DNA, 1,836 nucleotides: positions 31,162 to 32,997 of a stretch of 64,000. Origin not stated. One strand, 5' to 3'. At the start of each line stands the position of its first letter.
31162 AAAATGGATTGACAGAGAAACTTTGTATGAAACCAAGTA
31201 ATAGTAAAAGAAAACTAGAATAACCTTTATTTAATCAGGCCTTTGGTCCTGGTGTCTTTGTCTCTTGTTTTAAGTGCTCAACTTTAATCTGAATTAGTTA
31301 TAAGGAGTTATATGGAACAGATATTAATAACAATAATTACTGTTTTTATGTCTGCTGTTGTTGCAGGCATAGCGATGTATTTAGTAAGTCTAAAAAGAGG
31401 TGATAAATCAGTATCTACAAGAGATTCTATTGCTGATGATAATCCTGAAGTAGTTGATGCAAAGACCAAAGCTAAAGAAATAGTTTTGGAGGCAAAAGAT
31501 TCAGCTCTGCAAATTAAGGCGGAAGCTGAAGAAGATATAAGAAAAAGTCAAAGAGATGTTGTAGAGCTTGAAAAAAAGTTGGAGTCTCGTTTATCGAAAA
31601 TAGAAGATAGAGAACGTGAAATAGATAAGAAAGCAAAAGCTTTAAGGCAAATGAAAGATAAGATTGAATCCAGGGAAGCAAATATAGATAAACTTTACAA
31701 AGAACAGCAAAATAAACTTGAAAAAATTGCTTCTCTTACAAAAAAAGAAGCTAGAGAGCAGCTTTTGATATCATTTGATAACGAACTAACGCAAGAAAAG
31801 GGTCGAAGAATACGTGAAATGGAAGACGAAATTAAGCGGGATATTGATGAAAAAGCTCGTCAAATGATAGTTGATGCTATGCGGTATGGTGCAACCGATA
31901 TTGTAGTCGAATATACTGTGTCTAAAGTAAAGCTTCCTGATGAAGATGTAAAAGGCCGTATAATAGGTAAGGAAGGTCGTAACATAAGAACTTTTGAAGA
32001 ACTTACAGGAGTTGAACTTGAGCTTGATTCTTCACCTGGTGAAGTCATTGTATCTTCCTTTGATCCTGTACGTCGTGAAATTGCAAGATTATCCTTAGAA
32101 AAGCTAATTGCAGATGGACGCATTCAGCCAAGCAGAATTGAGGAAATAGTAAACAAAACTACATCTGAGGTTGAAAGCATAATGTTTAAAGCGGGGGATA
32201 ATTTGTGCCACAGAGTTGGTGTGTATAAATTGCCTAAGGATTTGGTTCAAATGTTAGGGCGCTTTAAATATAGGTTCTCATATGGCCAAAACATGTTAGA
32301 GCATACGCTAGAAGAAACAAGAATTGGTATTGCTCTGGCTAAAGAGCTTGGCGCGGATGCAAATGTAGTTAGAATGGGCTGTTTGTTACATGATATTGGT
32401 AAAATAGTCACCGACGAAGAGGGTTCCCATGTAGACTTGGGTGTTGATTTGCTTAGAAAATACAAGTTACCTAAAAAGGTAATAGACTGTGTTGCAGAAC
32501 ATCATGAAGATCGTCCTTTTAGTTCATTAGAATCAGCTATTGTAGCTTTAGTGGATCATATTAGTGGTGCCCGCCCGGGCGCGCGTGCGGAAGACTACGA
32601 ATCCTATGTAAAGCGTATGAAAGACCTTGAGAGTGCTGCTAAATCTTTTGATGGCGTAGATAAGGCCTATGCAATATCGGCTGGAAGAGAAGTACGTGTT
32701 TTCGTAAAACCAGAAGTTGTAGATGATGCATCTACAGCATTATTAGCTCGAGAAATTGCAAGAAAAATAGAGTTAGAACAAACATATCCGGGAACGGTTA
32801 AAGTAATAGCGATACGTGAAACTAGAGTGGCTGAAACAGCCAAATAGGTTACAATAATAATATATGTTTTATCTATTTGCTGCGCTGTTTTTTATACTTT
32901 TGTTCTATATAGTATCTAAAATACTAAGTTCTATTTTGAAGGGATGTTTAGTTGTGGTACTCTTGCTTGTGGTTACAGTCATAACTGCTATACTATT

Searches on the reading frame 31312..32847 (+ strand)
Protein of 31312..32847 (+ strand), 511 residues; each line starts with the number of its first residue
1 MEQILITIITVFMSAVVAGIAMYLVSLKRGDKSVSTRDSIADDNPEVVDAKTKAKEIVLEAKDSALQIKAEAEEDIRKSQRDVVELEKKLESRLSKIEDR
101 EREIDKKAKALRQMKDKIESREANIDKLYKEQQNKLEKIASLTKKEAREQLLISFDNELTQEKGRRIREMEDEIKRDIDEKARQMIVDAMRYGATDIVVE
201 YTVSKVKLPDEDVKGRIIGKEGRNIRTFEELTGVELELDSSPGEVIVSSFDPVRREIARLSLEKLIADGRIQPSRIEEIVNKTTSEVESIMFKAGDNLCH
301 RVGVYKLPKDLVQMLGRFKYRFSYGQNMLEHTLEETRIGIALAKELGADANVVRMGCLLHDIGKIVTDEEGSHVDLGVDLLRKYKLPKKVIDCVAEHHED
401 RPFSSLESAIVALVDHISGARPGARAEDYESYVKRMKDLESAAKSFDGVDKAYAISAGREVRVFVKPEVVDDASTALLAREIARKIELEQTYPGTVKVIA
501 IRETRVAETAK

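Call 65: find_encoding_contigs(protein=window:31312-32847:+, flank=10000, max_places=1)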
Protein window:31312-32847:+ (511 aa): 2 contigs read that carry it; 1 place shown.
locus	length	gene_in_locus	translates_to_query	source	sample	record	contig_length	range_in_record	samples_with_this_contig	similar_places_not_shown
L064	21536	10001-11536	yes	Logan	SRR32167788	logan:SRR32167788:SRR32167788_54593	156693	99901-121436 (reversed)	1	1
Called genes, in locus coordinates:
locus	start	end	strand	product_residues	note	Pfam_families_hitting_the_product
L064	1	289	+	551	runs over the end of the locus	PF01368:DHH, PF02272:DHHA1, PF17768:RecJ_OB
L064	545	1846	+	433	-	PF01336:tRNA_anti-codon, PF00152:tRNA-synt_2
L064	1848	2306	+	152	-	PF04073:tRNA_edit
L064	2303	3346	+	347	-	PF00768:Peptidase_S11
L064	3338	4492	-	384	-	-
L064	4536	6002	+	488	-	PF00749:tRNA-synt_1c, PF19269:Anticodon_2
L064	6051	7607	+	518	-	PF00989:PAS, PF13188:PAS_8, PF13426:PAS_9, PF00512:HisKA, PF02518:HATPase_c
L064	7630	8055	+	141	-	PF00072:Response_reg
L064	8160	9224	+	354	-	PF00154:RecA_N, PF08423:Rad51, PF21096:RecA_C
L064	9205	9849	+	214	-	PF27462:RecX_N, PF21982:RecX_HTH1 (faint), PF21981:RecX_HTH3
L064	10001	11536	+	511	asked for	PF12072:RNase_Y_N, PF26594:KH_NusA_2nd (faint), PF00013:KH_1 (weak), PF01966:HD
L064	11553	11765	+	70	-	-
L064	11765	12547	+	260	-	PF00149:Metallophos (weak), PF13277:YmdB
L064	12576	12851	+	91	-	PF00216:Bac_DNA_binding, PF18291:HU-HIG (weak)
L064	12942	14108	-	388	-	PF13426:PAS_9 (weak), PF00512:HisKA, PF02518:HATPase_c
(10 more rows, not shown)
